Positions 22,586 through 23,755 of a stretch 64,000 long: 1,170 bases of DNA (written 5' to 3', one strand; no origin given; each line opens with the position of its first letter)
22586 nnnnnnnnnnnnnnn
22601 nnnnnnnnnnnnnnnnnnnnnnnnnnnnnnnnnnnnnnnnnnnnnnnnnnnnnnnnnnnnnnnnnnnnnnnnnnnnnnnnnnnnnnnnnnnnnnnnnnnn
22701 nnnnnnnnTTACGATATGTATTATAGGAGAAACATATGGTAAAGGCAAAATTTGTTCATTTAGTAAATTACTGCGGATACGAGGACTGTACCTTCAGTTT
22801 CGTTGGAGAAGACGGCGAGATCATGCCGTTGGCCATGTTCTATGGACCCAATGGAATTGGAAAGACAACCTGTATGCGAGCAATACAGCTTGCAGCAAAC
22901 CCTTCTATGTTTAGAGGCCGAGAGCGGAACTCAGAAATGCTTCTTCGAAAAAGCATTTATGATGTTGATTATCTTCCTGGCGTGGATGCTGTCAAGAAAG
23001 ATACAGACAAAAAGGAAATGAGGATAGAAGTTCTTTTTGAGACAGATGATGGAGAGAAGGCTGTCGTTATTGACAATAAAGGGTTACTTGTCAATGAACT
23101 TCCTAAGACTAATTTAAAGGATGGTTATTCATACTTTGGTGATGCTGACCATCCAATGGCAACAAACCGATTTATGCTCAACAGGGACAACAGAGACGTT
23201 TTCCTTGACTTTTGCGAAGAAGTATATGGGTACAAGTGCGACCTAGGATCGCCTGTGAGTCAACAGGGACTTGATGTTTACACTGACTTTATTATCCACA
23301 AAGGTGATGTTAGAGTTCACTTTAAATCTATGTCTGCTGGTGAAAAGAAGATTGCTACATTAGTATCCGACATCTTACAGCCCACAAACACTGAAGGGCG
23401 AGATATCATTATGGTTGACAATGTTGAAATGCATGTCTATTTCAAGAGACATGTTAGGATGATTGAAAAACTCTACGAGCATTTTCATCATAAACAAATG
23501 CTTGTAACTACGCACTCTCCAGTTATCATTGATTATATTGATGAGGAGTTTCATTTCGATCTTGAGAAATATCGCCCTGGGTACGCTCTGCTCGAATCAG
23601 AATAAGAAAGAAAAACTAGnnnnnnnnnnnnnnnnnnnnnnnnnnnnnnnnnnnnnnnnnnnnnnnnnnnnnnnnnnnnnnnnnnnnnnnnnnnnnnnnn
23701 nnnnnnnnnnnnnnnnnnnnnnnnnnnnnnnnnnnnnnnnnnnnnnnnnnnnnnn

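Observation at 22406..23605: HNH nuclease plus compact ABC/SMC-type ATPase gene pair (Septu-like arrangement)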

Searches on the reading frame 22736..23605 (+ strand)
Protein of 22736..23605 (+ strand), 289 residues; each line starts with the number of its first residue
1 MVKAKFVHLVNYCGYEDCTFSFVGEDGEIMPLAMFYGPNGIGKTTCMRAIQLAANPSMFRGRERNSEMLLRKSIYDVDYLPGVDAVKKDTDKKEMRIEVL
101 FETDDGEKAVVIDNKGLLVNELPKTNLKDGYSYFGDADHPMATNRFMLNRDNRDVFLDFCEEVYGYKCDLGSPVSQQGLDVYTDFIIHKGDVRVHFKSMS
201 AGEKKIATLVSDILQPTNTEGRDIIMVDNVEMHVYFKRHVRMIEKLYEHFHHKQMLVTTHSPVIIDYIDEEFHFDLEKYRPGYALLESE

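Call 3: search_protein_families(library=pfam, proteins=[window:22736-23605:+], max_evalue=0.1)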
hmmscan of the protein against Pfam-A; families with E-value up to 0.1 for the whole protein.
window:22736-23605:+ (289 aa): 13 families
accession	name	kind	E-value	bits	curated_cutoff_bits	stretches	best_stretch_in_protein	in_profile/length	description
PF13175.12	AAA_15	-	2.6e-13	50.8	32.1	2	5-123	4-92/374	AAA ATPase domain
PF13304.12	AAA_21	-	8.3e-12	46.2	27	2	188-266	227-304/304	AAA domain, putative AbiEii toxin, Type IV TA system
PF02463.25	SMC_N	-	3.7e-07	30.2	40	1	34-268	28-205/220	RecF/RecN/SMC N terminal domain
PF13476.12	AAA_23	-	6.4e-07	30.6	27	1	8-126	3-104/201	AAA domain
PF00004.35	AAA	-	0.00047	21.1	21.2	1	34-59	2-27/131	ATPase family associated with various cellular activities (AAA)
PF01637.24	ATPase_2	-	0.0016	18.7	33.2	0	34-50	24-40/225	ATPase domain predominantly from Archaea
PF13514.12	AAA_27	-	0.0032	17.5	22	1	7-51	6-47/206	AAA domain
PF00005.33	ABC_tran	-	0.0046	18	25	1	34-149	15-80/137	ABC transporter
PF13401.12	AAA_22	-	0.009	16.8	27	0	33-71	8-33/130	AAA domain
PF25199.1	nSTAND_NTPase5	-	0.02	15.2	34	0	31-55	42-66/145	Novel STAND NTPase 5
PF13479.12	AAA_24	-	0.041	14.2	27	0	34-59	6-28/195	AAA domain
PF00448.28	SRP54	-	0.064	13.3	22.7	0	33-47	4-18/196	SRP54-type protein, GTPase domain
PF13191.12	AAA_16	-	0.067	14.1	32.6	0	31-66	25-63/167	AAA ATPase domain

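Call 4: search_protein_families(library=padloc, proteins=[window:22736-23605:+], max_evalue=1)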
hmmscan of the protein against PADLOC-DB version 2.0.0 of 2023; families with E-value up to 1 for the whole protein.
window:22736-23605:+ (289 aa): 108 families (the best 25 are shown)
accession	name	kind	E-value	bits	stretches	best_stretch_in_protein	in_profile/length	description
PDLC00271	PtuA1|PtuA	-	6.9e-18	63.4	2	183-276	231-333/421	AAA ATPase domain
PDLC02913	ATPase_I-A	-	3.1e-15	54.3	2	183-271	316-413/508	-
PDLC00299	PtuA1|PtuA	-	8.3e-15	52.7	2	184-271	331-427/535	AAA ATPase domain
PDLC00278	PtuA1|PtuA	-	1e-14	52.7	2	191-271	246-337/436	AAA ATPase domain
PDLC00304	PtuA1|PtuA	-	2.4e-14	51.3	2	224-267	291-334/444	AAA ATPase domain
PDLC00284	PtuA1|PtuA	-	4.1e-14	50.3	2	182-271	343-441/545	AAA ATPase domain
PDLC02979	AriA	-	1.8e-13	49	2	174-265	281-373/373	-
PDLC02980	AriA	-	2.2e-13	48.8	2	162-266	220-304/304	-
PDLC00298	PtuA1|PtuA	-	3.6e-13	47.4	2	186-278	235-338/423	AAA ATPase domain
PDLC02335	AbiLi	-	4.6e-13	46.9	1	11-268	57-243/326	AbiLi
PDLC04182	HEC-01A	-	9.2e-13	45.9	2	197-285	284-371/406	-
PDLC00267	PtuA1|PtuA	-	2.6e-12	44.6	2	207-277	262-341/438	AAA ATPase domain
PDLC00286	PtuA1|PtuA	-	4.1e-12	43.9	1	184-270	101-196/289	AAA ATPase domain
PDLC00269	PtuA1|PtuA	-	9.7e-12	42.9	2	221-264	296-339/446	AAA ATPase domain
PDLC04164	AriA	-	2e-11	42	2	186-264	159-235/253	-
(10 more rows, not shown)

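Call 5: search_protein_families(library=phrogs, proteins=[window:22736-23605:+], max_evalue=0.01)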
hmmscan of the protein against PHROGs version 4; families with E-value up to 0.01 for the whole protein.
window:22736-23605:+ (289 aa): 9 families
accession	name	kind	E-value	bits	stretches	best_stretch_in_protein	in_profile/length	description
phrog_8323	-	unknown function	2.2e-14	53.9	2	183-270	274-370/623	-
phrog_9802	-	unknown function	1.7e-10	41.5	1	189-280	246-343/438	-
phrog_7507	-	unknown function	6.4e-08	33.3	1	189-266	376-451/483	-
phrog_3940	-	unknown function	1.6e-07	31.5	1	146-271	174-305/537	-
phrog_4747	-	unknown function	3.2e-06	27.5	0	32-64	24-56/610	-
phrog_8066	-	unknown function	0.00067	19.6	0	192-266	356-430/522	-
phrog_77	-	DNA, RNA and nucleotide metabolism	0.002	17.7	1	1-111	295-382/967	SbcC-like subunit of palindrome specific endonuclease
phrog_168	-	DNA, RNA and nucleotide metabolism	0.0027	18.4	1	22-51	36-63/314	clamp loader of DNA polymerase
phrog_25363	-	unknown function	0.0079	17.4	0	6-51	9-48/77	-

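Call 7: search_dna_similar(query=window:22736-23605:+, collection=phages, mode=protein, max_rows=30, max_evalue=0.001)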
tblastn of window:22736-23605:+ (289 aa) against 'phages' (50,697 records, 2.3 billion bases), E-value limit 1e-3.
Records with a match: 1; places in all: 1; records where one place covers at least 80% of the query: 0.
Best place of each record, by identity: <60% 1.
By first word of the organism name: Vibrio 1.
By host as written in the record: Vibrio cyclitrophicus 10N.261.55.B9 1.
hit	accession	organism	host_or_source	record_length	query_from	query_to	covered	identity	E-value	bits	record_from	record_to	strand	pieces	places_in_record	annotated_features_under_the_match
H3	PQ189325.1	Vibrio phage 10N.261.55.B9_PE001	Vibrio cyclitrophicus 10N.261.55.B9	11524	182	271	31%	30.0%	1e-5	52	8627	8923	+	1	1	hypothetical protein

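Call 9: find_homologous_proteins(query=window:22736-23605:+)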
Query window:22736-23605:+ (289 aa): 171 proteins with E <= 0.001 among 387 candidates; the best 120 are listed.
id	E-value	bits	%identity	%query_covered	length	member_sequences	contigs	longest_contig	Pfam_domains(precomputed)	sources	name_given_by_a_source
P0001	3.6e-195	665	100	100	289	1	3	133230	PF13175.13,PF13476.13,PF02463.26,PF13304.13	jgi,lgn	jgi:AAA15 family ATPase/GTPase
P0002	5.3e-125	435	66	99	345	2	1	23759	PF13175.13,PF13476.13,PF02463.26,PF13304.13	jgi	jgi:hypothetical protein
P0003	7.7e-108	378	61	99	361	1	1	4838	PF13175.13,PF13476.13,PF02463.26,PF13304.13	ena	-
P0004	5.8e-107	375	59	99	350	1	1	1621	PF13175.13,PF13476.13,PF02463.26,PF13304.13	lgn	-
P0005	9.9e-107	375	56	100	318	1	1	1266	PF13175.13,PF13476.13,PF02463.26,PF13304.13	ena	-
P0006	2.4e-105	370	58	100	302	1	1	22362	PF13514.13,PF13175.13,PF13476.13,PF02463.26,PF13304.13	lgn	-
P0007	1.5e-104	367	56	100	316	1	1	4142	PF13175.13,PF13476.13,PF13304.13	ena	-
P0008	2.0e-104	367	56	99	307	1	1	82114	PF13514.13,PF13175.13,PF13476.13,PF02463.26,PF13304.13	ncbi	-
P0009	2.4e-104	367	55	100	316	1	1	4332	PF13175.13,PF02463.26,PF13304.13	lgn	-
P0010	8.6e-102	358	57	100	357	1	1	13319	PF13175.13,PF13476.13,PF02463.26,PF13304.13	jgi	jgi:hypothetical protein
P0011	1.0e-90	322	52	99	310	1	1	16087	PF13514.13,PF13175.13,PF13476.13,PF02463.26,PF13304.13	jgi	jgi:hypothetical protein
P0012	3.0e-76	275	44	99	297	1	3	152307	PF13514.13,PF13175.13,PF13476.13,PF13555.13,PF02463.26,PF13304.13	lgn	-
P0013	9.0e-76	273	47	97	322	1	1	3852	PF13175.13,PF13476.13,PF02463.26,PF13304.13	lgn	-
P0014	1.8e-73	265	42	99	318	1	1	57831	PF13514.13,PF13175.13,PF13476.13,PF13555.13,PF02463.26,PF13304.13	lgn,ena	-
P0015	2.4e-71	259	43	99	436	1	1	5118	PF13175.13,PF13476.13,PF13304.13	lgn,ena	-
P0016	4.4e-71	258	42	99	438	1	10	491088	PF13175.13,PF13476.13,PF02463.26,PF13304.13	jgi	jgi:AAA15 family ATPase/GTPase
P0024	1.1e-61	227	41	94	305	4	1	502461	PF13175.13,PF13476.13,PF02463.26,PF13304.13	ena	-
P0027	1.2e-60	223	43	97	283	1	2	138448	PF13514.13,PF13175.13,PF13476.13,PF02463.26,PF13304.13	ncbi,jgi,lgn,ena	ncbi:MAG: AAA family ATPase [Phenylobacterium sp.]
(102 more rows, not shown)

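Call 10: find_related_loci(query=window:22736-23605:+, collection=viral_contigs, flank=6000)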
Query window:22736-23605:+ (289 aa) in viral_contigs; peptide patterns used: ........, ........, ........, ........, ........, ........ (x = any residue, [..] = any of these).
9 stretches matched a pattern, but none encodes a relative of the query by tblastn (E <= 1e-3).

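Call 11: find_encoding_contigs(protein=P0001, flank=6000, max_places=3)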
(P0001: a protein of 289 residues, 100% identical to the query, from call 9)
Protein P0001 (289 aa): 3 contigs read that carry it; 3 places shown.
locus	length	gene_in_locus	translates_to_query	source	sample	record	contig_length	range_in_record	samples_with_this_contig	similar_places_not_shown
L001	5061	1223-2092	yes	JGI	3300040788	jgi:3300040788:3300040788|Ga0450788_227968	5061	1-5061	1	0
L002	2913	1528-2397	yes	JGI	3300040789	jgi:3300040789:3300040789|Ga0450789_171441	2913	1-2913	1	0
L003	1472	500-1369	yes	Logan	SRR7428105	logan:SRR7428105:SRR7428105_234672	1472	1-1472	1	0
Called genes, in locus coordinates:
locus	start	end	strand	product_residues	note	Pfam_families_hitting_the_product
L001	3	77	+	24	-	?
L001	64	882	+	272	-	PF01555:N6_N4_Mtase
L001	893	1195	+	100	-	PF01844:HNH (weak)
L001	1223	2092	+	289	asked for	PF13175:AAA_15 (weak), PF13476:AAA_23 (weak), PF02463:SMC_N (weak), PF13304:AAA_21 (faint)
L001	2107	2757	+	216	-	PF00383:dCMP_cyt_deam_1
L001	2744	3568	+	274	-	-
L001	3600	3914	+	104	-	-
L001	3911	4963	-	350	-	-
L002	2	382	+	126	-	?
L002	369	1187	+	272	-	PF01555:N6_N4_Mtase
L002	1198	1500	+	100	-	PF01844:HNH (weak)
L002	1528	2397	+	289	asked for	PF13175:AAA_15 (weak), PF13476:AAA_23 (weak), PF02463:SMC_N (weak), PF13304:AAA_21 (faint)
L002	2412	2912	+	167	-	?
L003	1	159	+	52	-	?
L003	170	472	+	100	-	PF01844:HNH (weak)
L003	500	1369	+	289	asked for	PF13175:AAA_15 (weak), PF13476:AAA_23 (weak), PF02463:SMC_N (weak), PF13304:AAA_21 (faint)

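Call 12: find_encoding_contigs(protein=P0002, flank=6000, max_places=2)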
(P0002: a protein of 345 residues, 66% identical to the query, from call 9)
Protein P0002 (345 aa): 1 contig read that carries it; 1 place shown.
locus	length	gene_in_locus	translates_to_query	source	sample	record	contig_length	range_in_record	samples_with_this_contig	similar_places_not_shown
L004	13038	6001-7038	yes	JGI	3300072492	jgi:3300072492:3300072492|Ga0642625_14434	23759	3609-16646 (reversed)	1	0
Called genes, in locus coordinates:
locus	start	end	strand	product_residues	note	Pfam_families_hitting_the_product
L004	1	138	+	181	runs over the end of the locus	-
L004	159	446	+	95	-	-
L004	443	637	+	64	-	-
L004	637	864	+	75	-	-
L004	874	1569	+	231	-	PF06941:NT5C (weak)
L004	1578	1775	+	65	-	-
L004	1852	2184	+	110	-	-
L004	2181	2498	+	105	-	-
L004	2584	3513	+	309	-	-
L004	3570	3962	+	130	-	-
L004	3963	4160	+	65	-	-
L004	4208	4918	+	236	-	PF00149:Metallophos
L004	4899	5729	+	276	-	PF01555:N6_N4_Mtase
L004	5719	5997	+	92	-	PF01844:HNH (weak)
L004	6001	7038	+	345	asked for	PF13175:AAA_15 (weak), PF13476:AAA_23, PF02463:SMC_N (weak), PF13304:AAA_21 (faint)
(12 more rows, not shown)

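Call 13: find_encoding_contigs(protein=P0008, flank=6000, max_places=2)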
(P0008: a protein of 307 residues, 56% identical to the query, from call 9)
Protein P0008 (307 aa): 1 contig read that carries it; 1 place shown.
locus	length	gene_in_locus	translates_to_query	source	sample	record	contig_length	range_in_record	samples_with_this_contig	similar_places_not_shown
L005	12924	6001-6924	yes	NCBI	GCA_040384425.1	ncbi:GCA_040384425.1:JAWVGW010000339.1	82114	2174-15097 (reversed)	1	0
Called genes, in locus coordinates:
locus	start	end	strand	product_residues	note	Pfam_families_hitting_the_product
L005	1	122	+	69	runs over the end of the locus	-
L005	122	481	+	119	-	-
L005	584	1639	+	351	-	-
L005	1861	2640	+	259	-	PF00149:Metallophos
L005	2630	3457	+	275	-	PF01555:N6_N4_Mtase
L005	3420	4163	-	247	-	PF04480:DUF559 (faint)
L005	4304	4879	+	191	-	PF11154:DUF2934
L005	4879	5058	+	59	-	-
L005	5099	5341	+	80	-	PF01844:HNH (weak)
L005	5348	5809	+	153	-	-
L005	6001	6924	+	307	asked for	PF02463:SMC_N, PF13175:AAA_15, PF13476:AAA_23, PF13514:AAA_27 (weak), PF13304:AAA_21 (weak)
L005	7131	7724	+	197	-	PF00383:dCMP_cyt_deam_1, PF14437:MafB19-deam (faint)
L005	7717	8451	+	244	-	-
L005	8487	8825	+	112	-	-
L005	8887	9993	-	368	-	-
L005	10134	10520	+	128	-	-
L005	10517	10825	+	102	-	-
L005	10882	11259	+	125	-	PF20274:cREC_REC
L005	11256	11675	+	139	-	-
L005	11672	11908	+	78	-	-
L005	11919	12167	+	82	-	-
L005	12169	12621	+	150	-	-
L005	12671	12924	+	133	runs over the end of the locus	-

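Call 14: find_encoding_contigs(protein=P0012, flank=5000, max_places=2)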
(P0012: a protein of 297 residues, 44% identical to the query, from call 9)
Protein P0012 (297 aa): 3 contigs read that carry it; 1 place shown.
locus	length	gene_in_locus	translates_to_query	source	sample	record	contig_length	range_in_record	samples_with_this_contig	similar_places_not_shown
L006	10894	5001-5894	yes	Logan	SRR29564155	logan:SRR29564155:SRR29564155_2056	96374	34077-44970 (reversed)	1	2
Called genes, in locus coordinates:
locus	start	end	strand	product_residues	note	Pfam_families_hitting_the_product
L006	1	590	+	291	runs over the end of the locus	-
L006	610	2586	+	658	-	PF13519:VWA_2 (weak)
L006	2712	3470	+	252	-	PF01555:N6_N4_Mtase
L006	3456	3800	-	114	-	PF00583:Acetyltransf_1, PF13673:Acetyltransf_10 (weak), PF13508:Acetyltransf_7 (weak), PF13880:Acetyltransf_13 (weak)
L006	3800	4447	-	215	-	-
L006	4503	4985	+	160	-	-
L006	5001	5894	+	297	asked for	PF02463:SMC_N, PF13175:AAA_15, PF13476:AAA_23, PF13514:AAA_27 (weak), PF13555:AAA_29, PF13304:AAA_21 (weak)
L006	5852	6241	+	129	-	-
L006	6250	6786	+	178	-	PF13521:AAA_28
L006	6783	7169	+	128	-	-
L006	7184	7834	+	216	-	-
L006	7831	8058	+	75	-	-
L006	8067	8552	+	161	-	-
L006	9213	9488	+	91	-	-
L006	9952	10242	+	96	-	-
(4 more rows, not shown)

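Call 15: find_encoding_contigs(protein=P0016, flank=5000, max_places=2)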
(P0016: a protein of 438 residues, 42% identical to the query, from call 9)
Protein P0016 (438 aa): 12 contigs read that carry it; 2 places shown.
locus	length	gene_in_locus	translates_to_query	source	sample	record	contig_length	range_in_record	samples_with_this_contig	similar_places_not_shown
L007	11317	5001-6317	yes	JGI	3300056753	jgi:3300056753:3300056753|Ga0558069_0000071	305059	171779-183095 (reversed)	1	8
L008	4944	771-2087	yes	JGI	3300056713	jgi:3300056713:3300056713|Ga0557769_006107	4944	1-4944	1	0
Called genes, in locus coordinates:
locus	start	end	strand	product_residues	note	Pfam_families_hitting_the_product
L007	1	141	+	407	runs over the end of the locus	PF00535:Glycos_transf_2, PF10111:Glyco_tranf_2_2 (faint), PF13641:Glyco_tranf_2_3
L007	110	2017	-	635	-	-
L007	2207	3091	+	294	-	-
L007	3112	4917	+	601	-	PF01391:Collagen (weak)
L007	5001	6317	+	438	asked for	PF13175:AAA_15, PF13476:AAA_23, PF02463:SMC_N (weak), PF13304:AAA_21 (weak)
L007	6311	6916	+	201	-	PF13521:AAA_28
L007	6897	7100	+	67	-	-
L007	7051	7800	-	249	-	PF00557:Peptidase_M24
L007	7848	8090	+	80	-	-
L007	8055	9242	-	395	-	PF01385:OrfB_IS605, PF07282:Cas12f1-like_TNB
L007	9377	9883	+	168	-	-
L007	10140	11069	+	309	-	PF00723:Glyco_hydro_15 (weak)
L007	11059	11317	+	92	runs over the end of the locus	-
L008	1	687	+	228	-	?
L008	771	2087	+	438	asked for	PF13175:AAA_15, PF13476:AAA_23, PF02463:SMC_N (weak), PF13304:AAA_21 (weak)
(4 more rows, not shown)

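Call 16: find_encoding_contigs(protein=P0024, flank=5000, max_places=2)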
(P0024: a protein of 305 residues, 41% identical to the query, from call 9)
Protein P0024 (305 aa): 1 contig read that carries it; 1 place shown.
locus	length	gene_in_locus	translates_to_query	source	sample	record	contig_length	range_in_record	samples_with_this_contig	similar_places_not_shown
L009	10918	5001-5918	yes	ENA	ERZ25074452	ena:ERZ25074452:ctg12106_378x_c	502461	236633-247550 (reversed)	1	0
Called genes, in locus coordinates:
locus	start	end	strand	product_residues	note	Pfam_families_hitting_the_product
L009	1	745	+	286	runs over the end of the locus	PF13518:HTH_28 (faint)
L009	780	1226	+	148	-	-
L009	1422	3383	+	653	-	PF02128:Peptidase_M36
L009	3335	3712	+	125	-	-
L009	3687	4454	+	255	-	PF10127:RlaP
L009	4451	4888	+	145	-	PF20274:cREC_REC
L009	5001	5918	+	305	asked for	PF02463:SMC_N (weak), PF13175:AAA_15, PF13476:AAA_23, PF13304:AAA_21 (faint)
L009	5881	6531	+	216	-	-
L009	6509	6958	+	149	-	-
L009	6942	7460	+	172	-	-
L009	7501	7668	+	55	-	-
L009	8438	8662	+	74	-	-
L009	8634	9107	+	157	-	-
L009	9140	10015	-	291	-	-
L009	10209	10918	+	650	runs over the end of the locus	PF22745:Nlig-Ia, PF01653:DNA_ligase_aden, PF03120:OB_DNA_ligase, PF14520:HHH_5 (weak), PF00533:BRCT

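Call 17: find_encoding_contigs(protein=P0027, flank=5000, max_places=2)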
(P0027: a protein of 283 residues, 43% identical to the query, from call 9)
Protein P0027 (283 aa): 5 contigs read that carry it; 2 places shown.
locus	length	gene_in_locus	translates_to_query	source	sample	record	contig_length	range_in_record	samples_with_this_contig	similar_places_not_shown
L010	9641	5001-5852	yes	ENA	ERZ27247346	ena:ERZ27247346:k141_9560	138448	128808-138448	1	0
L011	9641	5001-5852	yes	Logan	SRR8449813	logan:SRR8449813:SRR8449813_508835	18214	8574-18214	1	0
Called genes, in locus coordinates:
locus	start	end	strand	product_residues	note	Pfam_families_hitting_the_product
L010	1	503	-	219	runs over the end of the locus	-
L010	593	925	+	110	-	PF00085:Thioredoxin, PF13098:Thioredoxin_2 (weak), PF13905:Thioredoxin_8 (weak)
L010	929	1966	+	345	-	PF00303:Thymidylat_synt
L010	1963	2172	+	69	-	-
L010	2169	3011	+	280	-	PF00303:Thymidylat_synt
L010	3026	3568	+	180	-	PF01862:PvlArgDC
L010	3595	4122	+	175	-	PF00186:DHFR_1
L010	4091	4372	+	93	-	-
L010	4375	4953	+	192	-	PF06941:NT5C (weak)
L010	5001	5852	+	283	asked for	PF02463:SMC_N, PF13175:AAA_15, PF13476:AAA_23, PF13514:AAA_27 (weak), PF13304:AAA_21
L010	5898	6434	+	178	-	PF25084:LbH_EIF2B (faint), PF25087:GMPPB_C (faint), PF14602:Hexapep_2 (faint), PF00132:Hexapep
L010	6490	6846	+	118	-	-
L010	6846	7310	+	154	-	-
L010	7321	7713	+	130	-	-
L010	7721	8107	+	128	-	-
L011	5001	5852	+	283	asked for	PF02463:SMC_N, PF13175:AAA_15, PF13476:AAA_23, PF13514:AAA_27 (weak), PF13304:AAA_21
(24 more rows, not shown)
